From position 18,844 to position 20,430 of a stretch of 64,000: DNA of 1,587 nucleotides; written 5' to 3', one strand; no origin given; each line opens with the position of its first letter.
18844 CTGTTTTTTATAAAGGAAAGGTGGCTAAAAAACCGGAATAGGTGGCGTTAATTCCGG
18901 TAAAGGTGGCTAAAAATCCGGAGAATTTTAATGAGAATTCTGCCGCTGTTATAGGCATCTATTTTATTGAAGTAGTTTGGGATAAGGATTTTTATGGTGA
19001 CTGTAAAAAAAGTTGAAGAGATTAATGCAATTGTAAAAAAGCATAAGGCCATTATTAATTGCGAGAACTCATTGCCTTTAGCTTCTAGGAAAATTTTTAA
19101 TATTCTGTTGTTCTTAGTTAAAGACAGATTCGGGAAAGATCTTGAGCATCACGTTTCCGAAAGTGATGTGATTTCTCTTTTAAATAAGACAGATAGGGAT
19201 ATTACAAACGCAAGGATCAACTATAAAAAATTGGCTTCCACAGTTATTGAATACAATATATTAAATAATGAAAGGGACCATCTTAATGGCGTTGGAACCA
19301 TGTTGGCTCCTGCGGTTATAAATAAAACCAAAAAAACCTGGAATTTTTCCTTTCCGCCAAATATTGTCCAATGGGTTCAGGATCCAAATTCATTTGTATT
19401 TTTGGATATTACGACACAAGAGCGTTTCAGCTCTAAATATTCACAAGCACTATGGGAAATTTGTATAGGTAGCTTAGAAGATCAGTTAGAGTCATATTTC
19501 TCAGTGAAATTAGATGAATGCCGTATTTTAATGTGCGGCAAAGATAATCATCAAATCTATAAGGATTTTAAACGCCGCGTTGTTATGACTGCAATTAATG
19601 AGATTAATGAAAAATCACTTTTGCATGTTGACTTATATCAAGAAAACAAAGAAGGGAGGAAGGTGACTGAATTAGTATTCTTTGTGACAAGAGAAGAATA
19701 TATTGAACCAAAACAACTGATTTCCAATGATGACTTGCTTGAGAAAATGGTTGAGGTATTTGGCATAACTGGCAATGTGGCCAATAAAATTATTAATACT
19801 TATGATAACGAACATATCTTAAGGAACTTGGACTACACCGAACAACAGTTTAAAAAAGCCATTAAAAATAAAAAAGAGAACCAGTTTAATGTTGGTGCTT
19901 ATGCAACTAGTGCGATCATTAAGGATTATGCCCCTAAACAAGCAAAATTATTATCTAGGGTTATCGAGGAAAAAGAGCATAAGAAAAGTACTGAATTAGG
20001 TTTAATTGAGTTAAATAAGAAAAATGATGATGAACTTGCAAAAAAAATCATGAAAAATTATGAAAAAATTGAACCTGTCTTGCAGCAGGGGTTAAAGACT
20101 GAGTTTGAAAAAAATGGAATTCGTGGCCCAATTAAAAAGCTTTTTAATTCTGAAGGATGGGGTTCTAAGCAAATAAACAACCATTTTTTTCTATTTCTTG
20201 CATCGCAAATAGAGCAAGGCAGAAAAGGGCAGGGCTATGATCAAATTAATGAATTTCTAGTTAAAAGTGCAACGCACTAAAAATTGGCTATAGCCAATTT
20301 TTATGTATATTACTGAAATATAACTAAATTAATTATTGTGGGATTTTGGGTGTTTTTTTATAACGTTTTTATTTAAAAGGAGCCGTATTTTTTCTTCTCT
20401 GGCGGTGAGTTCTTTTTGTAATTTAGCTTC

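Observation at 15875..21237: Complete iteron-type plasmid replicon (parB-parA, oriV, rep, kfrA) lying between chemotaxis and flagellar loci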

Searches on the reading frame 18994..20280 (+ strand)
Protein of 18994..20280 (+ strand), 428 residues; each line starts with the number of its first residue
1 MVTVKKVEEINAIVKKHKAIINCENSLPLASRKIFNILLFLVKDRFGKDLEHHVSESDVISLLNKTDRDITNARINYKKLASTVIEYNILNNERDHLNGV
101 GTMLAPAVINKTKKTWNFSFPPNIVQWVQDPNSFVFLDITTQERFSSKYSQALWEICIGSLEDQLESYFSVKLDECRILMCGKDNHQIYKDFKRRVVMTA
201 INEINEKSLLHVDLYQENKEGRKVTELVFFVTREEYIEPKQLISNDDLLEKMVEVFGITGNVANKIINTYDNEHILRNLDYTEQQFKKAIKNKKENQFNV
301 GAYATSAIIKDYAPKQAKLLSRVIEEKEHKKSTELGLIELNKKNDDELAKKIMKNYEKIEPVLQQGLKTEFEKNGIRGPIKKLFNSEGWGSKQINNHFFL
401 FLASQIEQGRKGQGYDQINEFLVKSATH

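Call 6: search_protein_families(library=pfam, proteins=[window:18994-20280:+], max_evalue=0.01)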
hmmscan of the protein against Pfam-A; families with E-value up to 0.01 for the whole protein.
window:18994-20280:+ (428 aa): 2 families
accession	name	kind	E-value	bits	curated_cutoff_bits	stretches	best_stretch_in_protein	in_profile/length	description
PF21205.3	Rep3_C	-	2e-12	47.6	21.1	1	174-229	3-57/59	Initiator Rep protein, WH2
PF01051.27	Rep3_N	-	3e-09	37.8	22.4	1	13-157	1-140/141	Initiator Replication protein, WH1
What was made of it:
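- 18994..20280 (+): rep (428 aa): a WH1-WH2 iteron-binding initiator plus an all-helical C-terminal extension of about 185 aa. Call 6 (Rep3_N and Rep3_C).
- Checked: Rep, 18994-20280 (+): Rep3_N at 37.8 bits and Rep3_C at 47.6 bits, both above the Pfam cut-offs (call 6).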

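Call 11: search_dna_similar(query=window:18994-20280:+, collection=plasmids, mode=protein, max_rows=30)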
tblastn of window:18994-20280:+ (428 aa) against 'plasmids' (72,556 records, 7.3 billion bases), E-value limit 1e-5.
Records with a match: 431; places in all: 437; records where one place covers at least 80% of the query: 58.
Best place of each record, by identity: <60% 431.
By first word of the organism name: Phaeobacter 58; Burkholderia 45; Pseudomonas 40; Legionella 25; Paracoccus 25; Coxiella 19; Leisingera 15; Clostridioides 14; Paraburkholderia 13; Sulfitobacter 13; and 72 more.
By predicted mobility (MOB-suite, as given by PLSDB): non-mobilizable 316; conjugative 83; mobilizable 32.
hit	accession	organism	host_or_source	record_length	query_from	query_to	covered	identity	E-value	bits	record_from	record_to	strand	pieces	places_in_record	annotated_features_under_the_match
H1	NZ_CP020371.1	Candidatus Thiodictyon syntrophicum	meromictic lake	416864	16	406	91%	27.6%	3e-19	98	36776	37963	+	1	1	replication initiation protein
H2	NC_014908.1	Alicycliphilus denitrificans BC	-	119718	13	403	91%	26.0%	1e-19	99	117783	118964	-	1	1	replication initiation protein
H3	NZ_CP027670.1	Simplicispira suum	cell culture,Dust collector of pigpen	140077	13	403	91%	26.0%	4e-19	98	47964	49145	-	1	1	replication initiation protein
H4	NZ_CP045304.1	Legionella longbeachae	Homo sapiens,Sputum sample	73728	14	402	91%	25.4%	4e-16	89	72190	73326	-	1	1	replication initiation protein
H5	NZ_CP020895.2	Legionella longbeachae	Homo sapiens,Respiratory sample - sputum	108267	14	402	91%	25.0%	7e-17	91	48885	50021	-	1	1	replication initiation protein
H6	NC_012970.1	Methylovorus glucosotrophus SIP3-4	-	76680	19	412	92%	24.5%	5e-11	72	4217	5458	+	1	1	replication initiation protein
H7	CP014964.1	Geobacter anodireducens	-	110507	1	347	81%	26.8%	1e-17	93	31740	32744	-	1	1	hypothetical protein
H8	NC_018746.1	Pseudomonas putida ND6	-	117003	14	406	92%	23.6%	3e-12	76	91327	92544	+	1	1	replication initiation protein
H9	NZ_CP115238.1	Pseudomonas aeruginosa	Homo sapiens,culture samples from human ...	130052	14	406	92%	23.6%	3e-12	76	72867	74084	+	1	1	replication initiation protein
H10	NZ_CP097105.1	Pseudomonas sp. NY11382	Homo sapiens,Airway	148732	14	406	92%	23.6%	3e-12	76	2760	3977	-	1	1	replication initiation protein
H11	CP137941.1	Pseudomonas aeruginosa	Homo sapiens,bronchoalveolar lavage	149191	14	406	92%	23.6%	3e-12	76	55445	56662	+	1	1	replication initiation protein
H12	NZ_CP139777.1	Pseudomonas asiatica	isolate,activated sludge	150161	14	406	92%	23.6%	3e-12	76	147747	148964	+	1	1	replication initiation protein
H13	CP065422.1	Priestia aryabhattai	cell culture,soil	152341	14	406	92%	23.6%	3e-12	76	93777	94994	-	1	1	replication initiation protein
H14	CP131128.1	Pseudomonas hunanensis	isolate,activated sludge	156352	14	406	92%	23.6%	3e-12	76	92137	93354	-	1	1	hypothetical protein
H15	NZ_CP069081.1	Pseudomonas putida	-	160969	14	406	92%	23.6%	3e-12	76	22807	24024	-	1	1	replication initiation protein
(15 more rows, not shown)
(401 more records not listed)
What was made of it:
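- Closest known: Long Rep_3 initiators of large plasmids. Same: The alignments cover about 90% of the protein, including the C-terminal extension (call 11).
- Distant Rep relatives sit on replicons of 0.4-1.8 Mb (call 11).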

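Call 12: find_related_loci(query=window:18994-20280:+, collection=genome_contigs, flank=10000)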
Query window:18994-20280:+ (428 aa) in genome_contigs; peptide patterns used: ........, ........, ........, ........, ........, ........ (x = any residue, [..] = any of these).
152 stretches matched a pattern; 6 encode a relative of the query (tblastn E <= 1e-3); 6 distinct loci.
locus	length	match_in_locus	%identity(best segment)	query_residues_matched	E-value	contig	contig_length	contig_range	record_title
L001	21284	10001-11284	85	1-428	0e+0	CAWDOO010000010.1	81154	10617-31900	MAG: uncultured Gammaproteobacteria bacterium isolate MFD04716.bin.2.80 genome assembly, contig: contig_77889, whole gen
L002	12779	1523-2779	73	1-419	0e+0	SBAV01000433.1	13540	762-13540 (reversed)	MAG: Methylobacter tundripaludum isolate Bin_16_1 Ba_contig19608, whole genome shotgun sequence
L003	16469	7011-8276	73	1-422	0e+0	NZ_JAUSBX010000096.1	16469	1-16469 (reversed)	MAG: Methylicorpusculum sp. isolate E9_concoct.bin.41 E9_k141_4913, whole genome shotgun sequence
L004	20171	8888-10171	70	1-428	0e+0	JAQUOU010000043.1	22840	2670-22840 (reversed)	MAG: Methylobacter sp. isolate STD1_208 NODE_4883_length_22840_cov_24.887950_Sandtown_D1, whole genome shotgun sequence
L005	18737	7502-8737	73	8-421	0e+0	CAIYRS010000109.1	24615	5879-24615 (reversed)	MAG: uncultured Methylococcaceae bacterium isolate KTt_bin-0593 genome assembly, contig: bin-0593:109/117, whole genome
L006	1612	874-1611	83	12-254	3e-147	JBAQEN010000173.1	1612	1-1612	MAG: Methylococcaceae bacterium isolate MFD12017_ilm_asm_bin25 k127_125268, whole genome shotgun sequence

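Call 13: find_encoding_contigs(protein=window:18994-20280:+, flank=10000, max_places=10)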
Protein window:18994-20280:+ (428 aa): no gene with exactly this product is on record in the collection.

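Call 29: find_homologous_proteins(query=window:18994-20280:+, max_evalue=1e-10)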
Query window:18994-20280:+ (428 aa): 68 proteins with E <= 1e-10 among 5810 candidates.
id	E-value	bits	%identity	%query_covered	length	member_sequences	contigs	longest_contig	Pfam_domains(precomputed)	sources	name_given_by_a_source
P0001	8.0e-280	946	100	100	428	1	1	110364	PF01051.28,PF21205.4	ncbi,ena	-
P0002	1.2e-255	866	92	100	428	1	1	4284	PF01051.28,PF21205.4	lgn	-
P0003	6.1e-253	857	91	99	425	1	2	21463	PF01051.28,PF21205.4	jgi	jgi:Initiator Replication protein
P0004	9.0e-242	820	86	100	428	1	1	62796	PF01051.28,PF21205.4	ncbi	-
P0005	3.0e-240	815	85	100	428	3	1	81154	PF01051.28,PF21205.4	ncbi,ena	-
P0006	1.0e-239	814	85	100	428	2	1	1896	PF01051.28,PF21205.4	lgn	-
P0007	1.7e-239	813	85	100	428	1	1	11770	PF01051.28,PF21205.4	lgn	-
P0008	2.9e-234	796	84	99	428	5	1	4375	PF01051.28,PF21205.4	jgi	jgi:hypothetical protein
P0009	2.3e-231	786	82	100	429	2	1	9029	PF01051.28,PF21205.4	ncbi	-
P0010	6.7e-230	781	81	100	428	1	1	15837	PF01051.28,PF21205.4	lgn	-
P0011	2.0e-229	780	81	100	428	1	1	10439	PF01051.28,PF21205.4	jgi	jgi:hypothetical protein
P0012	8.3e-229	778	81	100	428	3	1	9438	PF01051.28,PF21205.4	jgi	jgi:hypothetical protein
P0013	5.5e-228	775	82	100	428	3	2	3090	PF01051.28,PF21205.4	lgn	-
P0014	3.4e-226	769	80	100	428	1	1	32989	PF01051.28,PF21205.4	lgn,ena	-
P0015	8.9e-226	768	81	100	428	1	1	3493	PF01051.28,PF21205.4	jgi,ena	-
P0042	5.4e-196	670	74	97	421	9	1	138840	PF01051.28,PF21205.4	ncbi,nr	ncbi:MAG: hypothetical protein CTY16_12470 [Methylobacter sp.]|nr:MAG: hypothetical protein CTY16_12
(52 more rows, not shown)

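Call 30: find_encoding_contigs(protein=P0001, flank=10000, max_places=4)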
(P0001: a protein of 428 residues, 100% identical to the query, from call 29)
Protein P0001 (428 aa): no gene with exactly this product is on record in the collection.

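Call 31: find_encoding_contigs(protein=P0042, flank=10000, max_places=4)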
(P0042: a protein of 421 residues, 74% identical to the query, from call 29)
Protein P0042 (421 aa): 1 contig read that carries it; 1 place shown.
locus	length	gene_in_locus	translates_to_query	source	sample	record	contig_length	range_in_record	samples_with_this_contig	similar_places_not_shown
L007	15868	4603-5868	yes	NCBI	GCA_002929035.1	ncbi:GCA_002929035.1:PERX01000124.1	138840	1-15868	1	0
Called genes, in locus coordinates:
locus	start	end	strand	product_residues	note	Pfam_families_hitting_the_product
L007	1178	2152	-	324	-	PF17762:HTH_ParB (faint), PF18090:SoPB_HTH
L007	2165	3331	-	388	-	PF00142:Fer4_NifH (weak), PF01656:CbiA, PF02374:ArsA_ATPase (weak), PF09140:MipZ (weak), PF10609:ParA, PF13614:AAA_31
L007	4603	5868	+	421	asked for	PF01051:Rep3_N, PF21205:Rep3_C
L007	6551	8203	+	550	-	PF01676:Metalloenzyme, PF06415:iPGM_N, PF01663:Phosphodiest (weak)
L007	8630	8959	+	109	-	PF15937:PrlF_antitoxin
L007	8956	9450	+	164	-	PF11663:Toxin_YhaV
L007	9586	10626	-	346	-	-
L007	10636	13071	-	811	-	PF22548:AEP-TOTE, PF00270:DEAD, PF04851:ResIII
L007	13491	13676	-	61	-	-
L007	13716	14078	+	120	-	PF09722:Xre_MbcA_ParS_C (weak)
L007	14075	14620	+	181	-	PF08808:RES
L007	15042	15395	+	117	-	-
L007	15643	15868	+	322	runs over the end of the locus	PF00004:AAA (weak), PF07728:AAA_5, PF08406:CbbQ_C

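Call 49: search_solved_structures(query=window:18994-20280:+, max_evalue=1, show_alignments=1)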
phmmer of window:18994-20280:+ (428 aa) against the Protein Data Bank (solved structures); distinct sequences matched with E-value up to 1: 7.
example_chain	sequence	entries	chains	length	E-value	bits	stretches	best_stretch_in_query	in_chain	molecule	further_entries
36ot_C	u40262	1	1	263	0.00042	22.9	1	130-230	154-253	Replication initiation protein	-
38ep_C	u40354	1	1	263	0.00043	22.8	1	130-230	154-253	Replication initiation protein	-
36nq_C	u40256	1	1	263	0.00059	22.4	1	128-230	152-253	Replication initiation protein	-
1rep_C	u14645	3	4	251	0.00068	22.1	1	131-230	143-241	PROTEIN (REPLICATION INITIATION PROTEIN) | Replication initiation protein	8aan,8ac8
36ow_C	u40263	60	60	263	0.0007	22.1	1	131-230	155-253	Replication initiation protein | RepB family plasmid replication initiator protein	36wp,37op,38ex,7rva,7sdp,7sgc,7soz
7uxy_C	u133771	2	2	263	0.00072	22.1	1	131-230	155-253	Replication initiation protein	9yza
2z9o_A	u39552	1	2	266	0.00084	21.9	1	131-230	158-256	Replication initiation protein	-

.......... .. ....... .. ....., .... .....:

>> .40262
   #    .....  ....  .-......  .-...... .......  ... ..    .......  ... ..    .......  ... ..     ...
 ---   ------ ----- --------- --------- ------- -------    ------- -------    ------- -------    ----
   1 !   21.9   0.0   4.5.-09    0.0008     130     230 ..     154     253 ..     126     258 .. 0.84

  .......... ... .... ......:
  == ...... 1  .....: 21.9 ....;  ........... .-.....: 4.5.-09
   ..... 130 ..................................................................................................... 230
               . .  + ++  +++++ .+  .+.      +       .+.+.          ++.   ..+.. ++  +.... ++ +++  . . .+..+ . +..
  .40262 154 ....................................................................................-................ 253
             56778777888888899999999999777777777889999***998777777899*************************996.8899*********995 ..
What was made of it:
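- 18994..20280 (+): Call 49.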

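Call 52: search_protein_families(library=pfam, proteins=[L004:854-2011:-, L004:2004-2570:-, L004:3432-4202:+, L004:11840-13573:+, L004:17734-20058:+, L003:12611-15838:-, L005:1798-2886:-, L005:16140-17387:-, L005:17394-17984:-, L004:14810-15379:-], max_evalue=0.001)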
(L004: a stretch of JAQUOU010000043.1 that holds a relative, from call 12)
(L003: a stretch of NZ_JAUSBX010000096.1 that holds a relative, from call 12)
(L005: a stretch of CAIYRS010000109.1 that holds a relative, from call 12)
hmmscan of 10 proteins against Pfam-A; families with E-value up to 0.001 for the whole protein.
L004:854-2011:- (385 aa): 1 family
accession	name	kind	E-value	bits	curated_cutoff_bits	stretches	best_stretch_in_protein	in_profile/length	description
PF03432.20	Relaxase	-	1.3e-06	29.2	24.6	1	126-225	39-131/132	MobA/VirD2-like, nuclease domain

L004:2004-2570:- (188 aa): 0 families

L004:3432-4202:+ (256 aa): 1 family
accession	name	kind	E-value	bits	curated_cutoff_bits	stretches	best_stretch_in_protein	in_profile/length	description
PF01656.29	CbiA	-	3.7e-06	27.4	25.4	1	21-163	1-92/125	CobQ/CobB/MinD/ParA nucleotide binding domain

L004:11840-13573:+ (577 aa): 1 family
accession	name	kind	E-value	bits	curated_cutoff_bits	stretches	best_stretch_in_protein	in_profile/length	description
PF00589.27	Phage_integrase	-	3.9e-10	40.2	27.1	1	385-564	22-171/172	Phage integrase family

L004:17734-20058:+ (774 aa): 2 families
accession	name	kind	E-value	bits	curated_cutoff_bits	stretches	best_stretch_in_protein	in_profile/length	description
PF20256.3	MoCoBD_2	-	5.4e-34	118.4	27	2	79-204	48-171/283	Molybdopterin cofactor-binding domain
PF02738.23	MoCoBD_1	-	1.2e-30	106.9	27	1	353-581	14-241/244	Molybdopterin cofactor-binding domain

L003:12611-15838:- (1075 aa): 9 families
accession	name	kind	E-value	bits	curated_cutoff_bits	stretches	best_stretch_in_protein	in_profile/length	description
PF00990.26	GGDEF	-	3.4e-51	173.6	23.8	1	909-1068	1-161/161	Diguanylate cyclase, GGDEF domain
PF00360.26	PHY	-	1.9e-42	145.1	27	1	335-513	4-182/183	Phytochrome region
PF08447.18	PAS_3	-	1.2e-27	96.4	25.6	2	691-771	5-87/89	PAS fold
PF00989.32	PAS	-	1.6e-22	80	22.6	1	666-776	2-113/113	PAS fold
PF13426.13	PAS_9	-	1.7e-16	60.8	27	0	552-652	6-103/103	PAS domain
PF08446.17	PAS_2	-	1.7e-15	58.1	21.4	1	16-122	1-104/107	PAS fold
PF01590.32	GAF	-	9.5e-13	49.3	22.4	1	158-299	6-115/133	GAF domain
PF08448.16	PAS_4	-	5.1e-12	46.4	23.1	0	672-780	2-109/110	PAS fold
PF13188.13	PAS_8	-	8.7e-08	32.2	21.8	0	666-716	2-52/65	PAS domain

L005:1798-2886:- (362 aa): 4 families
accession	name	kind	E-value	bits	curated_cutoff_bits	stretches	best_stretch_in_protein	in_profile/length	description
PF02661.23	Fic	-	3.1e-16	60.4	24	1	118-228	2-93/93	Fic/DOC family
PF13412.12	HTH_24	-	3.1e-05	23.9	21.9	1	308-346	7-45/48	Winged helix-turn-helix DNA-binding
PF22168.2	DIP2311-like_C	-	0.00011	22.8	27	1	316-360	17-61/63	Transcriptional regulator DIP2311-like, C-terminal domain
PF06163.17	DUF977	-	0.00029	21.3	22.1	1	305-353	13-61/134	Bacterial protein of unknown function (DUF977)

L005:16140-17387:- (415 aa): 1 family
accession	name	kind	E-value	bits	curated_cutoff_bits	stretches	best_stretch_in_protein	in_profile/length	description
PF00270.35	DEAD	-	2.3e-05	24.6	26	0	52-97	18-62/167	DEAD/DEAH box helicase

L005:17394-17984:- (196 aa): 0 families

L004:14810-15379:- (189 aa): 2 families
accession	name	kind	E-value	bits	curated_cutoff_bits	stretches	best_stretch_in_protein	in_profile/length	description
PF13438.11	DUF4113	-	1.3e-22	80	24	1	139-187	2-50/51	Domain of unknown function (DUF4113)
PF11799.13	IMS_C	-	1.6e-20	74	20.7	1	11-125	2-109/109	impB/mucB/samB family C-terminal domain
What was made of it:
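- On Conjugative or mobilisable plasmid: A MobA/VirD2-like relaxase lies 4 kb from parB in the family member L004 (call 52).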

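Call 55: find_related_loci(query=window:18994-20280:+, collection=metagenome_contigs, flank=10000)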
Query window:18994-20280:+ (428 aa) in metagenome_contigs; peptide patterns used: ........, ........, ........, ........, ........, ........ (x = any residue, [..] = any of these).
217 stretches matched a pattern; 8 encode a relative of the query (tblastn E <= 1e-3); 8 distinct loci.
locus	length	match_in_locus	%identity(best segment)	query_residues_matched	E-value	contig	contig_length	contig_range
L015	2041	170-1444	83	1-425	0e+0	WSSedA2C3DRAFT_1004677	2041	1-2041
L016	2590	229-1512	81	1-428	0e+0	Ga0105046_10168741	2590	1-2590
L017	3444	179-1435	76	1-419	0e+0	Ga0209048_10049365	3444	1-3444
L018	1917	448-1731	70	1-428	0e+0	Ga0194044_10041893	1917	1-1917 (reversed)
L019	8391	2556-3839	71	1-428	0e+0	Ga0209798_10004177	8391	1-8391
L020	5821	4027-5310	72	1-428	0e+0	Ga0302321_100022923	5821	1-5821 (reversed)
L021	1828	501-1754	70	1-418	0e+0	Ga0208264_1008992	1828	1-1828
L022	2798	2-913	76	125-428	3e-166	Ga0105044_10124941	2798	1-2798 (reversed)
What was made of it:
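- Tried and rejected: Only short contigs of 8.4 kb or less (call 55).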

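Call 57: get_annotated_region(hit=H1, flank=5000)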
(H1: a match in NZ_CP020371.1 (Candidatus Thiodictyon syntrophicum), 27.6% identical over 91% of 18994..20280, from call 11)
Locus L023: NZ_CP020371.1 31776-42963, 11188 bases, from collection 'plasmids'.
description: Candidatus Thiodictyon syntrophicum strain Cad16T plasmid pTs417, complete sequence
organism: Candidatus Thiodictyon syntrophicum (NCBI taxid 1166950)
taxonomy: Bacteria; Pseudomonadota; Gammaproteobacteria; Chromatiales; Chromatiaceae; Thiodictyon; Candidatus Thiodictyon syntrophicum
host: -; source: meromictic lake; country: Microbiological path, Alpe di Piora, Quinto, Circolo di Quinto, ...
typing (MOB-suite, as given by PLSDB): non-mobilizable
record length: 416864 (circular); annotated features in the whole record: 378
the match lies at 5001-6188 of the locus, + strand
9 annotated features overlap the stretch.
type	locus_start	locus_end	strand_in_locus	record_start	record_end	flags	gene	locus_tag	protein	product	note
CDS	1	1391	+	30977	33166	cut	-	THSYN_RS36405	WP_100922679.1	ATP-binding protein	-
CDS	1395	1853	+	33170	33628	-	-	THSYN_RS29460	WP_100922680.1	response regulator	-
CDS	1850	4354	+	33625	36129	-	-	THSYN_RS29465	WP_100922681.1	response regulator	GO:0000160 - phosphorelay signal transduction system [Evidence IEA]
CDS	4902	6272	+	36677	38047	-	-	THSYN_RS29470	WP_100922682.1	replication initiation protein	GO:0006270 - DNA replication initiation [Evidence IEA]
CDS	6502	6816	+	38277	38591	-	-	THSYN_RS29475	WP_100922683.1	hypothetical protein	-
CDS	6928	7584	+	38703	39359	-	-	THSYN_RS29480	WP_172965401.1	cobalamin-dependent protein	-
CDS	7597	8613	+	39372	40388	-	-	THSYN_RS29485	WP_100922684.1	uroporphyrinogen decarboxylase family protein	-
CDS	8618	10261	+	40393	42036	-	-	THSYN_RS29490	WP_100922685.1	ASKHA domain-containing protein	-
CDS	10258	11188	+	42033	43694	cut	-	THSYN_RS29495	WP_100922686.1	sensor domain-containing diguanylate cyclase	-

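Call 58: get_annotated_region(hit=H8, flank=5000)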
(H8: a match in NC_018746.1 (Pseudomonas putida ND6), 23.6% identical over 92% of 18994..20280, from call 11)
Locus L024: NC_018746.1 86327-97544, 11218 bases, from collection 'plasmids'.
description: Pseudomonas putida ND6 plasmid pND6-2, complete sequence
organism: Pseudomonas putida ND6 (NCBI taxid 231023)
taxonomy: Bacteria; Pseudomonadota; Gammaproteobacteria; Pseudomonadales; Pseudomonadaceae; Pseudomonas; Pseudomonas putida; Pseudomonas putida ND6
host: -; source: -; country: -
typing (MOB-suite, as given by PLSDB): non-mobilizable; replicon rep_cluster_1964; mating-pair formation MPF_I
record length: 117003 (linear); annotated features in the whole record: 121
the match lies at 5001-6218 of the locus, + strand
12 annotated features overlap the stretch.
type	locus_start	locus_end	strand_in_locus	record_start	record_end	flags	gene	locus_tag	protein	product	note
CDS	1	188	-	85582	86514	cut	-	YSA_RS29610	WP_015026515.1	hypothetical protein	-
CDS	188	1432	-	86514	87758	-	-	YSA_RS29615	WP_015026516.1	DotG/IcmE/VirB10 family protein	-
CDS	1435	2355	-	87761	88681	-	-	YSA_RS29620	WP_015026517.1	DotH/IcmK family type IV secretion protein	-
CDS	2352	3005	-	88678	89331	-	-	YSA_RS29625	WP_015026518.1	DotI/IcmL family type IV secretion protein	-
CDS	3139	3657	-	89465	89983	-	-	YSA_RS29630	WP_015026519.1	hypothetical protein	-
CDS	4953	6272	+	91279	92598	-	-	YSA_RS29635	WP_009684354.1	replication initiation protein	GO:0006270 - DNA replication initiation [Evidence IEA]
CDS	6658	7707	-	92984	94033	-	-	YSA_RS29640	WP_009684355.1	ParB/RepB/Spo0J family partition protein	GO:0007059 - chromosome segregation [Evidence IEA]; GO:0000910 - cytokinesis [Evidence IEA]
CDS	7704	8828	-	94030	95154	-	-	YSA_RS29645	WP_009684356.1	AAA family ATPase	-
CDS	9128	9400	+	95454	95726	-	-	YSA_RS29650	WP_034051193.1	hypothetical protein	-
CDS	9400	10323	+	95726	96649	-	-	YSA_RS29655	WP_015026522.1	hypothetical protein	-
CDS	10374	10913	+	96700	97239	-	-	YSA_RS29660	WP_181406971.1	hypothetical protein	-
CDS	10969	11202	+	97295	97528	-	-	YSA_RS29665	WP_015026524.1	hypothetical protein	-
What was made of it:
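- Closest known: Long Rep_3 initiators of large plasmids. Same: In pND6-2 a parA-parB pair lies next to rep (call 58).
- Closest known: Long Rep_3 initiators of large plasmids. Different: No kfrA is annotated beside rep in the two loci I read (calls 57, 58).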
